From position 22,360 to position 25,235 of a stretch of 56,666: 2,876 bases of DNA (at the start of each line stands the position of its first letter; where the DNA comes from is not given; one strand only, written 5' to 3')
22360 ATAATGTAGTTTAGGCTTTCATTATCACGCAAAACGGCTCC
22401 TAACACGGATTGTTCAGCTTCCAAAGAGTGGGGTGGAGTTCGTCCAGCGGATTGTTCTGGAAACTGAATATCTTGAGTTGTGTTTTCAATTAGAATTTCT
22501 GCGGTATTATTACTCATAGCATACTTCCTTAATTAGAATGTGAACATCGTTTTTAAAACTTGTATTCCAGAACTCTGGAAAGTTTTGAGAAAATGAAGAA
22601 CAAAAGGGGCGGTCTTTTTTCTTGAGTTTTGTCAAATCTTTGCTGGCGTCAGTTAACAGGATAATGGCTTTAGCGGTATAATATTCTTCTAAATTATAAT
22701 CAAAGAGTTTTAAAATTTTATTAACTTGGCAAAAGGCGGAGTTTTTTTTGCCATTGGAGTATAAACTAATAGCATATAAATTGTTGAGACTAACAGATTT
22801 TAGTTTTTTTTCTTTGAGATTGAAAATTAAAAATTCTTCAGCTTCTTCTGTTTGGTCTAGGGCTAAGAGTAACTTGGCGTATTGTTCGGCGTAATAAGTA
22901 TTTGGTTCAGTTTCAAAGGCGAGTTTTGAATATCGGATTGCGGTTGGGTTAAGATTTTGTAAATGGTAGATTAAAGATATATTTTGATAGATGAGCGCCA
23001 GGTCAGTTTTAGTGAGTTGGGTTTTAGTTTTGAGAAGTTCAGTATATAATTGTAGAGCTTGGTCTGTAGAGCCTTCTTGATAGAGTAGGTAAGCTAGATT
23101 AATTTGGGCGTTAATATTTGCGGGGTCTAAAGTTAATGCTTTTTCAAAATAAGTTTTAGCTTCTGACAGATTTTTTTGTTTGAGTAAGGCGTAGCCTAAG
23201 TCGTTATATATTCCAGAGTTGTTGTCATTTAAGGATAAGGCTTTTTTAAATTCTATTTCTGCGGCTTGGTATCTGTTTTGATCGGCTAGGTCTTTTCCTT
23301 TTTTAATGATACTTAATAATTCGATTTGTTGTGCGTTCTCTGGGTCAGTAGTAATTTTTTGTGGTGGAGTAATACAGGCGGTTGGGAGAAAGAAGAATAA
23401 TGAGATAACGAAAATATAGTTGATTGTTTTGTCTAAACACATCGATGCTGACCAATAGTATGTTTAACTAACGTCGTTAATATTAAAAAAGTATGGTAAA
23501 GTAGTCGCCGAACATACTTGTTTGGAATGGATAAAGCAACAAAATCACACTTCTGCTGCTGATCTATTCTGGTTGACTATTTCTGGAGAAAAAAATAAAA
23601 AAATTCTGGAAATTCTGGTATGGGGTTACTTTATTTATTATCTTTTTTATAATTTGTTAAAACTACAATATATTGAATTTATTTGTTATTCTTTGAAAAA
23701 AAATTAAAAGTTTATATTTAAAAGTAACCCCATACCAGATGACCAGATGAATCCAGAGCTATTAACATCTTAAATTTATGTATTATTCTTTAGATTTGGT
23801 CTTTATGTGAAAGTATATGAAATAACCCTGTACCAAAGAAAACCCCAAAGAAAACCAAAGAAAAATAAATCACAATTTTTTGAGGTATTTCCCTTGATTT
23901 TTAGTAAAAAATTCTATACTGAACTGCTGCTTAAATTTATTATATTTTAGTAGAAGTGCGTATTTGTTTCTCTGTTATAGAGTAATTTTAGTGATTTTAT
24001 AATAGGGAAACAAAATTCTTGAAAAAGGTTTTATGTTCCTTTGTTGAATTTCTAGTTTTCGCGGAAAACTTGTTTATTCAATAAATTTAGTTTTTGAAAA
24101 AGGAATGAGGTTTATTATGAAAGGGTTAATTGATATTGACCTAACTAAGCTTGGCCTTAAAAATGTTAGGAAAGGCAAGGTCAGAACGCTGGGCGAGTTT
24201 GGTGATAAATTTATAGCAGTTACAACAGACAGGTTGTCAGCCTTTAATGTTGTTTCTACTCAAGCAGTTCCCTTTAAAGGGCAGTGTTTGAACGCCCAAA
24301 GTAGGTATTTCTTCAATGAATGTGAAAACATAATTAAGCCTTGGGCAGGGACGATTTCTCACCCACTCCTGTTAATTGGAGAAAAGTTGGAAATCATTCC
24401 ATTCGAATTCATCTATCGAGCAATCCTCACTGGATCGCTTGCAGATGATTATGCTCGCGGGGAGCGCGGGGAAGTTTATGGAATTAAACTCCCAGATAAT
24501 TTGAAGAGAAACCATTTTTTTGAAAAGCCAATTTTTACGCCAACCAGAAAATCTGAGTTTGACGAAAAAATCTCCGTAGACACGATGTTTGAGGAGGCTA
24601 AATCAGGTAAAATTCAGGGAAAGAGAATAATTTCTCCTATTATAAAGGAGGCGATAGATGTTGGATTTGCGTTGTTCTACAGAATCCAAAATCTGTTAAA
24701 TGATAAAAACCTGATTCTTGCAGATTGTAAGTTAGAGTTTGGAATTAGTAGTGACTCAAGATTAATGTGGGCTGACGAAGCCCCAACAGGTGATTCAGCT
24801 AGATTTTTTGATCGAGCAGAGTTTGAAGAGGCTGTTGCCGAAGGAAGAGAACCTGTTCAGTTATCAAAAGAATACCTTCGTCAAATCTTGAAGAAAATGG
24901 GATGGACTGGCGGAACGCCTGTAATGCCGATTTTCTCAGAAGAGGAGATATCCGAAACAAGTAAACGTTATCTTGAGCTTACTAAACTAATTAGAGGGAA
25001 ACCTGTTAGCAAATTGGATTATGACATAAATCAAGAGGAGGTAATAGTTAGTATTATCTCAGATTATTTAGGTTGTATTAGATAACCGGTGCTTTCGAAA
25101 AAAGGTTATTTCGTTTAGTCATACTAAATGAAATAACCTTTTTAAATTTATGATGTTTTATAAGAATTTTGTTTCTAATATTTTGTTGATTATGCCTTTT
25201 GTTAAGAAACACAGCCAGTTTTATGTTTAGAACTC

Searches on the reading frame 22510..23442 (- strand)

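Call 12: search_protein_families(library=pfam, proteins=[window:22510-23442:-])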
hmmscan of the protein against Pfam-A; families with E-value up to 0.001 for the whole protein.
window:22510-23442:- (310 aa): 14 families
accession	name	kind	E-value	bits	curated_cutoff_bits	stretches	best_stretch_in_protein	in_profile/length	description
PF14559.12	TPR_19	-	3.9e-15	56.3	25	2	86-140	1-55/68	Tetratricopeptide repeat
PF07719.23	TPR_2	-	2.4e-14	52.6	27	1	78-109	3-34/34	Tetratricopeptide repeat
PF13432.12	TPR_16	-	1.7e-13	51.2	32.7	2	81-138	2-59/65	Tetratricopeptide repeat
PF13181.12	TPR_8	-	3.2e-13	49.1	25.7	1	78-109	3-34/34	Tetratricopeptide repeat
PF00515.34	TPR_1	-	2.6e-12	46.4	27.8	1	78-109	3-34/34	Tetratricopeptide repeat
PF13424.12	TPR_12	-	2.4e-10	40.9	30.1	2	111-176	4-72/77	Tetratricopeptide repeat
PF13428.12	TPR_14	-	7.6e-10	38.9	23.5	1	79-119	4-44/44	Tetratricopeptide repeat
PF13431.12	TPR_17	-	4.4e-09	36.4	24.4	2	65-96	2-33/34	Tetratricopeptide repeat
PF13374.12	TPR_10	-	6.1e-09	36.1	27.5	1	78-104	4-30/42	Tetratricopeptide repeat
PF23914.1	TPR_CcmH_CycH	-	2.2e-07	31.3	42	1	52-139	60-150/158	Cytochrome c-type biogenesis protein H TPR domain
PF13414.12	TPR_11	-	5.7e-07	29.6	26.8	1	49-89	1-41/42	TPR repeat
PF12895.13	ANAPC3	-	0.00037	21.2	27.2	0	89-136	2-49/82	Anaphase-promoting complex, cyclosome, subunit 3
PF13174.12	TPR_6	-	0.00064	20.6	26.3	0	82-107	6-31/33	Tetratricopeptide repeat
PF23233.1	HAT_Syf1_CNRKL1_N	-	0.00069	19.9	27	0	47-139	65-158/161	Pre-mRNA-splicing factor Syf1/CNRKL1 N-terminal HAT repeat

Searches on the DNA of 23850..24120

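Call 84: search_rna_families(source=window, start=23850, end=24120, threshold=evalue, max_evalue=1)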
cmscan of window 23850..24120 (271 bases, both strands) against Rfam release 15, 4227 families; matches with E-value up to 1: 1.
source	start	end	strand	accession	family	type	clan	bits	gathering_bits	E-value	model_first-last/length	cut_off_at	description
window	23963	24014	+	RF04239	mir-4679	Gene; miRNA;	-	24.1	88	0.016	1-75/75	no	mir-4679 microRNA precursor family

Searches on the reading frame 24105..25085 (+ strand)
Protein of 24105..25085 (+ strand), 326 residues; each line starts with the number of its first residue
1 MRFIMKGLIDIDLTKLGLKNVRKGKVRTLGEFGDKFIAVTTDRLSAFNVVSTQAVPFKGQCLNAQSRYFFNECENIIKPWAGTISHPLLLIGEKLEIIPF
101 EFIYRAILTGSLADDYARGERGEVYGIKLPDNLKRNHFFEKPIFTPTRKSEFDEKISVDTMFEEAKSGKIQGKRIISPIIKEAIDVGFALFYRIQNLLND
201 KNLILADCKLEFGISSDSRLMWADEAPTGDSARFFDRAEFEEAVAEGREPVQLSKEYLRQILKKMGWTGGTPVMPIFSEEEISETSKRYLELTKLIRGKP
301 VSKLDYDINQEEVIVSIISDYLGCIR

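Call 12: search_protein_families(library=pfam, proteins=[window:24105-25085:+])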
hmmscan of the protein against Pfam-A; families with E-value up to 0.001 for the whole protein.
window:24105-25085:+ (326 aa): 1 family
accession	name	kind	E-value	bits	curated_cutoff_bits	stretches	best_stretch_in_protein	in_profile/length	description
PF01259.24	SAICAR_synt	-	7.6e-40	137.6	20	1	21-264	2-221/233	SAICAR synthetase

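Call 32: find_encoding_contigs(protein=window:24105-25085:+, flank=3000, max_places=8)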
Protein window:24105-25085:+ (326 aa): 2 contigs read that carry it; 1 place shown.
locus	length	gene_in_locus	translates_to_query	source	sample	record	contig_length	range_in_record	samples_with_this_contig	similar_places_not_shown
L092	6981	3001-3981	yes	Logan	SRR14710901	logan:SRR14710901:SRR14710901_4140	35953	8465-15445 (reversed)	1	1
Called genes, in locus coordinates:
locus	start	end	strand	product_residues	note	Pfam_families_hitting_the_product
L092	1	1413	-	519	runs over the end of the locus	PF00772:DnaB, PF03796:DnaB_C, PF06745:ATPase, PF13481:AAA_25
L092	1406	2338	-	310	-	PF23914:TPR_CcmH_CycH (weak), PF13374:TPR_10 (faint), PF13432:TPR_16 (weak), PF00515:TPR_1, PF07719:TPR_2, PF13181:TPR_8, PF13432:TPR_16 (weak), PF14559:TPR_19, +4 more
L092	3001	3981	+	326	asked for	PF01259:SAICAR_synt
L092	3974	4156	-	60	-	-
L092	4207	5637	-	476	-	PF02321:OEP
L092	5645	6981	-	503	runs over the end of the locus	PF01145:Band_7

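Call 34: find_homologous_proteins(query=window:24105-25085:+, max_evalue=1e-40)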
Query window:24105-25085:+ (326 aa): 16 proteins with E <= 1e-40 among 2243 candidates.
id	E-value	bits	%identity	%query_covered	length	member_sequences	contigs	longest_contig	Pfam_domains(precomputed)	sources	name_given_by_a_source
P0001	1.7e-211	719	100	99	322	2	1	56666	PF01259.25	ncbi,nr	ncbi:MAG: phosphoribosylaminoimidazolesuccinocarboxamide synthase [Deltaproteobacteria bacterium]|nr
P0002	1.5e-109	384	57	98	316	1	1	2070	PF01259.25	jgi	jgi:phosphoribosylaminoimidazole-succinocarboxamide synthase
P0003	2.5e-89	318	50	96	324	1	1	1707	PF01259.25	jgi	jgi:phosphoribosylaminoimidazole-succinocarboxamide synthase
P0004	3.0e-46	176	38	87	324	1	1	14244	PF01259.25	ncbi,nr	ncbi:MAG: phosphoribosylaminoimidazolesuccinocarboxamide synthase [Chitinivibrionales bacterium]|nr:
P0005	4.3e-46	176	39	90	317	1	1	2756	PF01259.25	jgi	jgi:phosphoribosylaminoimidazole-succinocarboxamide synthase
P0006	1.1e-44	171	38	87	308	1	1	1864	PF01259.25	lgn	-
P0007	2.2e-44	170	37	87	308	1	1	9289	PF01259.25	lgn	-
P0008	4.1e-44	169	37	87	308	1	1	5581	PF01259.25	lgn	-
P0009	1.4e-43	167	37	87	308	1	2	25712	PF01259.25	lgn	-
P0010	2.6e-42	163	38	90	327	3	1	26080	PF01259.25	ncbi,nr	ncbi:MAG: phosphoribosylaminoimidazolesuccinocarboxamide synthase [Deltaproteobacteria bacterium]|nr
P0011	3.3e-42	163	38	90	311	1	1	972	PF01259.25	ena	-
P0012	6.0e-42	162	37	86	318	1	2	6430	PF01259.25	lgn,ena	-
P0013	1.9e-41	160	35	91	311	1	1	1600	PF01259.25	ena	-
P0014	4.0e-41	159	35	98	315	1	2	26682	PF01259.25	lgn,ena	-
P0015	6.6e-41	159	34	91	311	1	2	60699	PF01259.25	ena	-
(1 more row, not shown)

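Call 35: find_encoding_contigs(protein=P0002, flank=3000, max_places=3)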
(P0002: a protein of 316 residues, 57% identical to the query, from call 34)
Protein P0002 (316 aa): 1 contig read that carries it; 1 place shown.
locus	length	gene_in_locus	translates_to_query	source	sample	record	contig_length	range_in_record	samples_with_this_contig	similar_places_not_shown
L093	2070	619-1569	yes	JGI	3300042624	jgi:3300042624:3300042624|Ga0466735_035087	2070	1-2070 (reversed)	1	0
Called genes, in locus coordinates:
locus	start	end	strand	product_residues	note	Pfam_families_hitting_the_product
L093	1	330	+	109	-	?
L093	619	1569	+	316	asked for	PF01259:SAICAR_synt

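Call 36: find_encoding_contigs(protein=P0003, flank=3000, max_places=3)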
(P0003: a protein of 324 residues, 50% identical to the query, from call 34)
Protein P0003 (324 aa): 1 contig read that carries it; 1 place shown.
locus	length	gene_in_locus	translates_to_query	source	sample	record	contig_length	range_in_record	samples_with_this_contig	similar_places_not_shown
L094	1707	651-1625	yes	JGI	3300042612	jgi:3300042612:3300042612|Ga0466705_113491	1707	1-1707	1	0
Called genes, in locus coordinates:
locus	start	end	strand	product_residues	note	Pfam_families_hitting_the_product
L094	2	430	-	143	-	?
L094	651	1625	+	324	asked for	PF01259:SAICAR_synt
